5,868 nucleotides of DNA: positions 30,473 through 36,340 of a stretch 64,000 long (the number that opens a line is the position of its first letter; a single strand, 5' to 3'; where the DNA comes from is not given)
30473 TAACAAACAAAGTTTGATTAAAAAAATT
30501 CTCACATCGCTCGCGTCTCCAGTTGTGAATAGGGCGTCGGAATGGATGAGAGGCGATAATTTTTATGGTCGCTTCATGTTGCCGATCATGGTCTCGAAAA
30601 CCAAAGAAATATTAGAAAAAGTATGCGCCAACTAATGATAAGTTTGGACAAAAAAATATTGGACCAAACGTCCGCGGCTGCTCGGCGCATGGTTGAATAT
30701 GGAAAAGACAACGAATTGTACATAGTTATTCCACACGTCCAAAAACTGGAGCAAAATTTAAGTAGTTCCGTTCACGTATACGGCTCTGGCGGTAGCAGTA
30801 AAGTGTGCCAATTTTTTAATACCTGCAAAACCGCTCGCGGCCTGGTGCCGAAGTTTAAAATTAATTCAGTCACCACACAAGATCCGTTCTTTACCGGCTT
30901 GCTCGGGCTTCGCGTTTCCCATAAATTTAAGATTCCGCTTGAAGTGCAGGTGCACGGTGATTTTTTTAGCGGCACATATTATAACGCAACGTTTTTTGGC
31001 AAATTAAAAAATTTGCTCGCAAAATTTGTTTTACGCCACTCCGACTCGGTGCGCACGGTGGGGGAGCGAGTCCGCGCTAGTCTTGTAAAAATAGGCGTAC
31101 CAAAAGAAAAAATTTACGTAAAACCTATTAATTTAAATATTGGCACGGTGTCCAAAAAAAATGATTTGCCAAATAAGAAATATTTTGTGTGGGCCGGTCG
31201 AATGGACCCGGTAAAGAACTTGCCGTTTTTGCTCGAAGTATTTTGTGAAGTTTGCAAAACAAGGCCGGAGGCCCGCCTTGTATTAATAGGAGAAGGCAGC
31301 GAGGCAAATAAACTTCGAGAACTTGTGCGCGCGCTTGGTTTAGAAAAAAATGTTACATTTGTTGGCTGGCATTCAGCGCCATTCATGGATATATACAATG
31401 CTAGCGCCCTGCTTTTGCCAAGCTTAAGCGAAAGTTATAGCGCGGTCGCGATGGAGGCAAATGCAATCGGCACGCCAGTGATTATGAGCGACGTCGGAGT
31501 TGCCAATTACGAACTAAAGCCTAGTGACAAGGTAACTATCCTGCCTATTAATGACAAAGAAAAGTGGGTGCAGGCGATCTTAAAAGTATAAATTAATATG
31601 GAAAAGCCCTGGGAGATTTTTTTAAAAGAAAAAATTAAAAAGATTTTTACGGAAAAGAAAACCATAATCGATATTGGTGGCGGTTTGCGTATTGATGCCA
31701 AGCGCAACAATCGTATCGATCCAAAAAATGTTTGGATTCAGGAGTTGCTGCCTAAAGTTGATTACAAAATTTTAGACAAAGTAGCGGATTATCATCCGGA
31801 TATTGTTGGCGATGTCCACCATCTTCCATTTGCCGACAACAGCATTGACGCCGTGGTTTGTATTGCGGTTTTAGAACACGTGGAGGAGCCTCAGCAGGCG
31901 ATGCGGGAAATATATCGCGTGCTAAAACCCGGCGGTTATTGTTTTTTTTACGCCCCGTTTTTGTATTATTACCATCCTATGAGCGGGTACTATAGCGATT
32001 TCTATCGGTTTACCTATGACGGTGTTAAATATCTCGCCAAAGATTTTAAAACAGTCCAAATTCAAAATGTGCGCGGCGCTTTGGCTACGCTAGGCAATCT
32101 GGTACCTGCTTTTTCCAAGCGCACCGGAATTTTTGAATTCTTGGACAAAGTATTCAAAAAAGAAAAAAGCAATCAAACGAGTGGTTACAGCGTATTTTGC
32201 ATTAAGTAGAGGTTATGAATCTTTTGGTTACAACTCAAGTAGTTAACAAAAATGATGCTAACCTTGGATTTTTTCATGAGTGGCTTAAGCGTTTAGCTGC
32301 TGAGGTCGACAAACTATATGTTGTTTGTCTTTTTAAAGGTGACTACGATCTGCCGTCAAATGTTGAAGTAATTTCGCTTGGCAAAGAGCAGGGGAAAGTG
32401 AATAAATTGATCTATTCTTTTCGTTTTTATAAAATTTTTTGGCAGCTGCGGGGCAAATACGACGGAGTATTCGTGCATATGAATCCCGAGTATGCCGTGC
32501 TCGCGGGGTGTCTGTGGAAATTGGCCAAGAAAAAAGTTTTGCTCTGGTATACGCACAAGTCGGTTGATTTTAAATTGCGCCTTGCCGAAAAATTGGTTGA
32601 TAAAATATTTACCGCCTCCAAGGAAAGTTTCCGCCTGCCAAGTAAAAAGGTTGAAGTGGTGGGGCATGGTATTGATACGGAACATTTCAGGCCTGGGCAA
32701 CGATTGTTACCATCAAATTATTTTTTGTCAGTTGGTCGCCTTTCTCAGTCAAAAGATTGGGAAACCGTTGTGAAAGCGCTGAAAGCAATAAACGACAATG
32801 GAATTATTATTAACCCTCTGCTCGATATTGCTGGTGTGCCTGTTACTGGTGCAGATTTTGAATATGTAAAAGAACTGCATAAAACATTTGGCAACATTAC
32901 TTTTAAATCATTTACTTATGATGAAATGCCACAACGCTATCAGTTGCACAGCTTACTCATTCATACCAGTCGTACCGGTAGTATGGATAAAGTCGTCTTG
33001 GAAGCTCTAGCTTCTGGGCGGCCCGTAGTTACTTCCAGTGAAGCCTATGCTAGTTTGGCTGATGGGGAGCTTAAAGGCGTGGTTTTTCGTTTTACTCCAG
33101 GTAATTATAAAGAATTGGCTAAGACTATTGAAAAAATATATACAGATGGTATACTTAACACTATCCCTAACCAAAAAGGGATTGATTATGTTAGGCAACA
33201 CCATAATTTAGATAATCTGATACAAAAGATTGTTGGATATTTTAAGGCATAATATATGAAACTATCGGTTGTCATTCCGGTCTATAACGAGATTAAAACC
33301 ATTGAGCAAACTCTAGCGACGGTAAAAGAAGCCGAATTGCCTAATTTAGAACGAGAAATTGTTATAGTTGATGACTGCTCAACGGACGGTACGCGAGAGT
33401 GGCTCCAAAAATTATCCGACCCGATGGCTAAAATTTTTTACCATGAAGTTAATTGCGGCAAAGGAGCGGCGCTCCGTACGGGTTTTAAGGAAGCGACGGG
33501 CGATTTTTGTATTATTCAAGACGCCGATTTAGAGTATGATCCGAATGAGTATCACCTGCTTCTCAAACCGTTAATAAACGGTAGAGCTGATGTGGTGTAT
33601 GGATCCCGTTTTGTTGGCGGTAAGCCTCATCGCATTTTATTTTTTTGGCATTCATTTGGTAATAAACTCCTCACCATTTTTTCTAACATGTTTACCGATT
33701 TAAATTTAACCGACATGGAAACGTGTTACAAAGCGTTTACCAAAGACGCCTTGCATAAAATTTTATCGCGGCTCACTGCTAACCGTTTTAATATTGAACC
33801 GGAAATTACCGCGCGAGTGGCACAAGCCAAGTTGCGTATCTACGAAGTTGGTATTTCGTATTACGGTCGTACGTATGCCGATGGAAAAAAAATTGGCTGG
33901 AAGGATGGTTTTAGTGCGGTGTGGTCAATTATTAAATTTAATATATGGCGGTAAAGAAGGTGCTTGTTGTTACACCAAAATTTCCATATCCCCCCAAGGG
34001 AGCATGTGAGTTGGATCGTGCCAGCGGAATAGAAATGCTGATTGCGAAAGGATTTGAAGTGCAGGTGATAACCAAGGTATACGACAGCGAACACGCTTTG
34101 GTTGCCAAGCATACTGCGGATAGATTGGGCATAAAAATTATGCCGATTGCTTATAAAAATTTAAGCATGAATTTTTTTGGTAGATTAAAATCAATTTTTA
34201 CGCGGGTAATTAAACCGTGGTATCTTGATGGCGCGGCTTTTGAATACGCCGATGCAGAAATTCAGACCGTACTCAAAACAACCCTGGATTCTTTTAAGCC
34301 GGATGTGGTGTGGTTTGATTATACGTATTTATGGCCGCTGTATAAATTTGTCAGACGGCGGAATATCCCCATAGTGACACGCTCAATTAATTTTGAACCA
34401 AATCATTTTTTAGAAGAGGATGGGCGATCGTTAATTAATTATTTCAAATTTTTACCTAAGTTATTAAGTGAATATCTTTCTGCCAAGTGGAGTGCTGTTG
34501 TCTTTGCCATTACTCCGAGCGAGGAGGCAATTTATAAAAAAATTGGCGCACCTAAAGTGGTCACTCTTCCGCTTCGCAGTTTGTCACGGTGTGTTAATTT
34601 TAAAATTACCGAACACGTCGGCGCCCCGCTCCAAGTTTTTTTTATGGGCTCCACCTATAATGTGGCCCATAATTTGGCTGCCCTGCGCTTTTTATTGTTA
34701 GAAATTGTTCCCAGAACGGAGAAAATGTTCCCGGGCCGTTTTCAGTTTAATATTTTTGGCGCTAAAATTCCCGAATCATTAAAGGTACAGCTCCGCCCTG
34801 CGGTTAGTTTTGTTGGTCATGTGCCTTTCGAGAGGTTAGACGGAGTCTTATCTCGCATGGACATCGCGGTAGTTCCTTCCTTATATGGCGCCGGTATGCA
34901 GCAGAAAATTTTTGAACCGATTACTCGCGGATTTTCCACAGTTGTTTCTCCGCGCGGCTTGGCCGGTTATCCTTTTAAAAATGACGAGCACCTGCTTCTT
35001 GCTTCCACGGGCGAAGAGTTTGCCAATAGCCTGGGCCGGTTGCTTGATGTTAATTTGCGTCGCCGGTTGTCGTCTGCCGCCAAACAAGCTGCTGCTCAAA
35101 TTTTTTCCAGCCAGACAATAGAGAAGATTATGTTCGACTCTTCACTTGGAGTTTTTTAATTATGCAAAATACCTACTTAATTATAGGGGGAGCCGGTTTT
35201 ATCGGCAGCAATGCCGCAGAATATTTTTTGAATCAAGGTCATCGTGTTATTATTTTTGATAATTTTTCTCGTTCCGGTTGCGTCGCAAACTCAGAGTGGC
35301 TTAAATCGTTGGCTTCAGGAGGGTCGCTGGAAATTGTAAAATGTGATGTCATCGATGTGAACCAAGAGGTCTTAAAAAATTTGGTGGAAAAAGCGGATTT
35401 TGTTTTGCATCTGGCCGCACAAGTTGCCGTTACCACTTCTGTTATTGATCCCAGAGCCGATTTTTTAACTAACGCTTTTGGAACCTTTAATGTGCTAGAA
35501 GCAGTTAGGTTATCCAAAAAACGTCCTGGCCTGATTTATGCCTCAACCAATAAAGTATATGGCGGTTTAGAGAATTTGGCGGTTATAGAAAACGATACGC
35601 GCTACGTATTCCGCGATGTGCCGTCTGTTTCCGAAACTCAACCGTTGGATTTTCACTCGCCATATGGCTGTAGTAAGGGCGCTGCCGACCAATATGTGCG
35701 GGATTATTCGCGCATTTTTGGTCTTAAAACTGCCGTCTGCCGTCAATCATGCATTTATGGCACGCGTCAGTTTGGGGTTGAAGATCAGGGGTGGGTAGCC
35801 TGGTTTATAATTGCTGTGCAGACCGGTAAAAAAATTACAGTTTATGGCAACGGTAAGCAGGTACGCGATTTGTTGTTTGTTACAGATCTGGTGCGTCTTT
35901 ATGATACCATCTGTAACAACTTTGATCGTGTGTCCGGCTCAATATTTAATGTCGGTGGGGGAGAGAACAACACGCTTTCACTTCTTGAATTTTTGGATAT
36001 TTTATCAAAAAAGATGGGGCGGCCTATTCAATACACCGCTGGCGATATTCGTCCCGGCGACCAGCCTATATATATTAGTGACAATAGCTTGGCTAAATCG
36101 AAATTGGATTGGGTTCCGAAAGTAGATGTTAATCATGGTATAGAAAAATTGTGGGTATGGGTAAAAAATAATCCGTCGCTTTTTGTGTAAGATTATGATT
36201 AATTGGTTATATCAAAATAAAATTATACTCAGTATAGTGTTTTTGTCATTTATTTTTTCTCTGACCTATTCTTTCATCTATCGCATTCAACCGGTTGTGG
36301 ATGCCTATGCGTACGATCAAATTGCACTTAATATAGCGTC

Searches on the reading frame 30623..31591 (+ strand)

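Call 7: search_protein_families(library=pfam, proteins=[window:30623-31591:+], max_evalue=0.00001)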
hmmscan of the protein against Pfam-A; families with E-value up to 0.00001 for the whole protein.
window:30623-31591:+ (322 aa): 5 families
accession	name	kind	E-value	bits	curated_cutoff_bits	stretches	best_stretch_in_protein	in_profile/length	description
PF00534.26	Glycos_transf_1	-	1.9e-25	89.8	26.4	1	178-321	7-154/172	Glycosyl transferases group 1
PF13692.12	Glyco_trans_1_4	-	3.8e-24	86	27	1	186-321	2-138/142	Glycosyl transferases group 1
PF13439.12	Glyco_transf_4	-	6.8e-09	36.4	28.5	1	34-166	24-161/170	Glycosyltransferase Family 4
PF20706.3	GT4-conflict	-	1.6e-08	34.4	26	1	136-290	143-312/385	Family 4 Glycosyltransferase in conflict systems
PF13579.12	Glyco_trans_4_4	-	2.2e-07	31.8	29.7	1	71-168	63-156/158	Glycosyl transferase 4-like domain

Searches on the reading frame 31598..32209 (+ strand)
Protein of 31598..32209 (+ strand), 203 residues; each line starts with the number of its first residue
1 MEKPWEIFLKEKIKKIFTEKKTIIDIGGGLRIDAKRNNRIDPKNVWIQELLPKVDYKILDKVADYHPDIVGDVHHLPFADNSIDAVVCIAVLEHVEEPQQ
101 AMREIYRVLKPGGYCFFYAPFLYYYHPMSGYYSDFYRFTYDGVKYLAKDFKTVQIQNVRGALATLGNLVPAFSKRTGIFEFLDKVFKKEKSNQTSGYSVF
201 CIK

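Call 7: search_protein_families(library=pfam, proteins=[window:31598-32209:+], max_evalue=0.00001)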
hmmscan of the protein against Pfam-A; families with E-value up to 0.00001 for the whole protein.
window:31598-32209:+ (203 aa): 7 families
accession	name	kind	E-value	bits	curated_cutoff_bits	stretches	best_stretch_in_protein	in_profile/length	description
PF08241.18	Methyltransf_11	-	2e-19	70.4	21.2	1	69-117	47-95/95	Methyltransferase domain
PF13649.12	Methyltransf_25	-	1.6e-11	45.2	27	1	69-113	51-97/97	Methyltransferase domain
PF13489.12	Methyltransf_23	-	9.3e-11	42.2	27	1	10-123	10-122/164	Methyltransferase domain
PF13847.12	Methyltransf_31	-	5.2e-10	39.6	27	1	70-116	60-108/145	Methyltransferase domain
PF08242.18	Methyltransf_12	-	3.4e-09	37.7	30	1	77-114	64-97/98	Methyltransferase domain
PF05148.21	Methyltransf_8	-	1.2e-06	29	27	1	58-115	98-154/219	Hypothetical methyltransferase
PF01209.24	Ubie_methyltran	-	3.7e-06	26.9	20.1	1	69-116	103-150/233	ubiE/COQ5 methyltransferase family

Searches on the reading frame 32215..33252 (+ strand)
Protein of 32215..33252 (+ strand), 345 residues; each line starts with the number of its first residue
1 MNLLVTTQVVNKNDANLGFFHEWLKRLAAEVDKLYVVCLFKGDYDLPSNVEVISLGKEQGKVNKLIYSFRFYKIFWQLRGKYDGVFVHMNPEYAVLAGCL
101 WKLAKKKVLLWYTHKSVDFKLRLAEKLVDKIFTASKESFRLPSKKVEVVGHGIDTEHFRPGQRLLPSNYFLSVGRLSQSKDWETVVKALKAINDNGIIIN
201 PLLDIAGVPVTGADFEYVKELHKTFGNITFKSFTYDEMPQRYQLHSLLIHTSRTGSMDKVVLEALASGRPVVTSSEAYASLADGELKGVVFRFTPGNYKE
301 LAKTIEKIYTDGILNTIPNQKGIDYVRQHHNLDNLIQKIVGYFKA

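Call 7: search_protein_families(library=pfam, proteins=[window:32215-33252:+], max_evalue=0.00001)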
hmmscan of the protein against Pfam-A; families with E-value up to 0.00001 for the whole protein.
window:32215-33252:+ (345 aa): 3 families
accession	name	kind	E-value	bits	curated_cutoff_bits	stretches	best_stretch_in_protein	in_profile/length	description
PF00534.26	Glycos_transf_1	-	1.7e-15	57.4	26.4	1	165-316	13-163/172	Glycosyl transferases group 1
PF13692.12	Glyco_trans_1_4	-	4.5e-14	53.3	27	1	169-311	3-142/142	Glycosyl transferases group 1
PF20706.3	GT4-conflict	-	9.6e-06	25.3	26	0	145-276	173-313/385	Family 4 Glycosyltransferase in conflict systems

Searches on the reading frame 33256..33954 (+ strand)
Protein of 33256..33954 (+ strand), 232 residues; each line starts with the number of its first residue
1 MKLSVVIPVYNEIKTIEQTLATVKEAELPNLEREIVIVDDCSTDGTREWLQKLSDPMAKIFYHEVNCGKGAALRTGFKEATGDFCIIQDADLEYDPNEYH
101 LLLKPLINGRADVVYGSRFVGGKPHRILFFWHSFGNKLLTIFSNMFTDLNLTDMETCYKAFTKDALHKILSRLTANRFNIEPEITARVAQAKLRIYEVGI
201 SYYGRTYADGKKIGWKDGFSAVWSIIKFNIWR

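Call 7: search_protein_families(library=pfam, proteins=[window:33256-33954:+], max_evalue=0.00001)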
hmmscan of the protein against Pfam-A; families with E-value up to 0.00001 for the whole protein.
window:33256-33954:+ (232 aa): 2 families
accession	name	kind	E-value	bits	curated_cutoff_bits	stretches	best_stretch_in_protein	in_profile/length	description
PF00535.33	Glycos_transf_2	-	5.4e-36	124.5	23.3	1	4-169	1-167/168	Glycosyl transferase family 2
PF10111.15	Glyco_tranf_2_2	-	2.5e-06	27.6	27.3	1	4-100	1-100/276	Glycosyltransferase like family 2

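Call 21: search_protein_families(library=ncbifam, proteins=[window:33256-33954:+], max_evalue=1e-10)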
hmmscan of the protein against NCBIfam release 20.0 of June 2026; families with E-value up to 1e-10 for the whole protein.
window:33256-33954:+ (232 aa): 12 families
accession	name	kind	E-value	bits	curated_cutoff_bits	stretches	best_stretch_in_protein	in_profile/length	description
TIGR04182.1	glyco_TIGR04182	equivalog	5.7e-32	111.3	325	1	3-227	2-216/293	S-layer glycoprotein N-glycosyltransferase AglJ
NF047588.1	GlcsyltransPgfSStrep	equivalog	2.2e-22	79.7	500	1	1-179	1-177/308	glycosyltransferase PgfS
NF041875.1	EPS_EpsD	equivalog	1e-16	61.3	370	1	3-116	1-114/325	exopolysaccharide biosynthesis glycosyltransferase EpsD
TIGR03937.1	PgaC_IcaA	equivalog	1.1e-15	57.6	422.3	1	2-108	46-152/407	poly-beta-1,6-N-acetyl-D-glucosamine synthase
NF058614.1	PPMAGASynPpgS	equivalog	3.1e-15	56.2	370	1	5-207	4-201/226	polyprenyl-phospho-N-acetylgalactosaminyl synthase PpgS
NF007482.0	PRK10073.1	equivalog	8.7e-15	54.5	423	1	2-113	7-117/334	glycosyltransferase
NF047683.1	TeichurnBiosyTuaG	equivalog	6.9e-14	52.1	400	1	3-98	8-103/252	teichuronic acid biosynthesis protein TuaG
TIGR04283.1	glyco_like_mftF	equivalog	2.8e-13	50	182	1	3-107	1-97/221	TIGR04283 family arsenosugar biosynthesis glycosyltransferase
NF007986.1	PRK10714.1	equivalog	3.2e-13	49.4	529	1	2-118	7-126/316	undecaprenyl-phosphate 4-deoxy-4-formamido-L-arabinose transferase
TIGR03965.1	mycofact_glyco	equivalog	1.3e-11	44.1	280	1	3-106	76-179/467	mycofactocin biosynthesis glycosyltransferase MftF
NF010496.0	PRK13915.1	equivalog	5.4e-11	42.1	262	1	2-109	32-145/307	glucosyl-3-phosphoglycerate synthase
NF041391.1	DPhHxTase_Halo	equivalog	9.2e-11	41.1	375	1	9-206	3-187/213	dolichyl-phosphate hexose transferase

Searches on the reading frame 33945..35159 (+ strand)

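Call 7: search_protein_families(library=pfam, proteins=[window:33945-35159:+], max_evalue=0.00001)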
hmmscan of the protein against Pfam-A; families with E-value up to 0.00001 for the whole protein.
window:33945-35159:+ (404 aa): 2 families
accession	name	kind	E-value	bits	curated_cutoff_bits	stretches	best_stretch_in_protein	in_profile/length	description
PF13692.12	Glyco_trans_1_4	-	8.7e-11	42.7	27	1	231-368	4-141/142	Glycosyl transferases group 1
PF13524.12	Glyco_trans_1_2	-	7.1e-07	29.7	25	1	264-393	14-136/144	Glycosyl transferase-like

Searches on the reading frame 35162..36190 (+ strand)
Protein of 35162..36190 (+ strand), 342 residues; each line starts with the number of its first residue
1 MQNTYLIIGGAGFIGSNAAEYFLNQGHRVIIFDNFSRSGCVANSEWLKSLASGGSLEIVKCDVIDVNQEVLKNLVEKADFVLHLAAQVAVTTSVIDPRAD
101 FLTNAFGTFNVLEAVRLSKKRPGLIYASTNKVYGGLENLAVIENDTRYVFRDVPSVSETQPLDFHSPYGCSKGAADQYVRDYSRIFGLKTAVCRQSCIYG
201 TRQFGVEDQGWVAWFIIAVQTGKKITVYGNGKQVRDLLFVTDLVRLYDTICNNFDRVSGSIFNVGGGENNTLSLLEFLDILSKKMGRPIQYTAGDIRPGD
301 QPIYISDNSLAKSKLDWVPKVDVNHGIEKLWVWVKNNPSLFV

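Call 7: search_protein_families(library=pfam, proteins=[window:35162-36190:+], max_evalue=0.00001)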
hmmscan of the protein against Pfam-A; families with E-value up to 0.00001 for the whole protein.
window:35162-36190:+ (342 aa): 8 families
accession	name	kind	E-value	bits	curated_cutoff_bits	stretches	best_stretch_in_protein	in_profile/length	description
PF16363.11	GDP_Man_Dehyd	-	9.2e-49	167.1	27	1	6-329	1-331/332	GDP-mannose 4,6 dehydratase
PF01370.27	Epimerase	-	2.8e-46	158.3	20.9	1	6-265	2-240/240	NAD dependent epimerase/dehydratase family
PF01073.25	3Beta_HSD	-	1.4e-13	51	22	1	6-243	1-221/280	3-beta hydroxysteroid dehydrogenase/isomerase family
PF07993.18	NAD_binding_4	-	8.7e-13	48.4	20.1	1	67-241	78-252/258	Male sterility protein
PF05368.20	NmrA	-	5.6e-07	29.9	27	0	2-86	2-78/298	NmrA-like family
PF04321.23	RmlD_sub_bind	-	8.3e-07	28.8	27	1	6-202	4-155/287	RmlD substrate binding domain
PF08659.16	KR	-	1.1e-06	29.1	22.6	1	4-78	2-75/180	KR domain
PF02719.21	Polysacc_synt_2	-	1.6e-06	27.9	20.2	1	6-131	2-130/293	Polysaccharide biosynthesis protein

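Call 21: search_protein_families(library=ncbifam, proteins=[window:35162-36190:+], max_evalue=1e-10)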
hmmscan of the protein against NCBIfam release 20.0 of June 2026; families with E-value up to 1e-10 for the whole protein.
window:35162-36190:+ (342 aa): 13 families
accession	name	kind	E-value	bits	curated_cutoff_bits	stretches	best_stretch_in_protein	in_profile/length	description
TIGR01181.1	dTDP_gluc_dehyt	equivalog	5.1e-52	176.9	365.1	1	5-338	2-315/321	dTDP-glucose 4,6-dehydratase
TIGR01179.1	galE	equivalog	7.6e-40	136.7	262.3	1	6-339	3-330/332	UDP-glucose 4-epimerase GalE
NF007490.0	PRK10084.1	subfamily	5.4e-36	124.3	649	1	6-337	4-337/361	dTDP-glucose 4,6-dehydratase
TIGR04180.1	EDH_00030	hypoth_equivalog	5.2e-34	117.7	475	1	6-321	2-296/297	NAD-dependent 4,6-dehydratase LegB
NF007582.0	PRK10217.1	equivalog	8e-32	110.7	698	1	5-338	4-335/355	dTDP-glucose 4,6-dehydratase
NF007956.0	PRK10675.1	subfamily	1.6e-26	93.2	394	1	6-339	4-334/338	UDP-glucose 4-epimerase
TIGR02622.1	CDP_4_6_dhtase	equivalog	5.7e-20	71.7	278.45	1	4-336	6-332/352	CDP-glucose 4,6-dehydratase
TIGR02197.1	heptose_epim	equivalog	8.3e-18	64.6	274.6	1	6-293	2-270/316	ADP-glyceromanno-heptose 6-epimerase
NF011728.1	PRK15181.1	equivalog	2.8e-16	59.5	760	1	4-335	17-338/348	Vi polysaccharide biosynthesis UDP-N-acetylglucosaminuronic acid C-4 epimerase TviC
NF043036.1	ErythonDh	equivalog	3.7e-13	49.4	325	1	6-185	4-166/321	D-erythronate dehydrogenase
NF008872.0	PRK11908.1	equivalog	1.4e-12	47.3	294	1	5-285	4-271/349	bifunctional UDP-4-keto-pentose/UDP-xylose synthase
NF041015.1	UDPsulfquin_syn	equivalog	1e-11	44.5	575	0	6-252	4-279/384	UDP-sulfoquinovose synthase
TIGR01746.1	Thioester-redct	subfamily_domain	2.1e-11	43.7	213.35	1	67-290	78-285/371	thioester reductase domain-containing protein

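Call 45: search_solved_structures(query=window:35162-36187:+, max_evalue=1e-25)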
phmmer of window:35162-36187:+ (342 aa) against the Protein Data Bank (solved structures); distinct sequences matched with E-value up to 1e-25: 13.
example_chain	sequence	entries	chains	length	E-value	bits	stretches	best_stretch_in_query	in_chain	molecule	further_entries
9rl0_E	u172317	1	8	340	1.2e-91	311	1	5-335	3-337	CDP-tyvelose 2-epimerase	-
1orr_A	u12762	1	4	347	4.9e-88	299.1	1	5-335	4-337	CDP-tyvelose-2-epimerase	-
2hun_A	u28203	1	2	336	2.1e-36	129.4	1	5-337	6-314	336aa long hypothetical dTDP-glucose 4,6-dehydratase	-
4zrm_A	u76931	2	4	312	3.4e-33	118.9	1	5-328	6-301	UDP-glucose 4-epimerase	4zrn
7ys8_A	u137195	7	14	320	1.5e-31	113.5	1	6-330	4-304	UDP-glucose 4-epimerase | UDP-glucose 4-epimerase along with EC 5.1.3.2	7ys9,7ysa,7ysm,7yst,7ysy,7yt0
6bi4_A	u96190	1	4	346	1.4e-30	110.3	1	5-338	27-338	dTDP-glucose 4,6-dehydratase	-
1g1a_A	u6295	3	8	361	1.1e-28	104.1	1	5-337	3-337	DTDP-D-GLUCOSE 4,6-DEHYDRATASE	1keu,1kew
6bwl_A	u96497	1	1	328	2.6e-28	102.8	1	6-336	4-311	Pal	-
1kep_A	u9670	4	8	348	3.4e-28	102.4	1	5-338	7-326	dTDP-D-glucose 4,6-dehydratase | DTDP-GLUCOSE 4,6-DEHYDRATASE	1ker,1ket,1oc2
8du1_A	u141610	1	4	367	6e-28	101.6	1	5-337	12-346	dTDP-glucose 4,6-dehydratase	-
6wjb_A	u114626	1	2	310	8.2e-28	101.2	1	5-331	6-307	NAD-dependent epimerase/dehydratase family protein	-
1bxk_A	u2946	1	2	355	9.7e-28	100.9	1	5-338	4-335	PROTEIN (DTDP-GLUCOSE 4,6-DEHYDRATASE)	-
6wj9_A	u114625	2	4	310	4e-27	98.9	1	5-331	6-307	NAD-dependent epimerase/dehydratase family protein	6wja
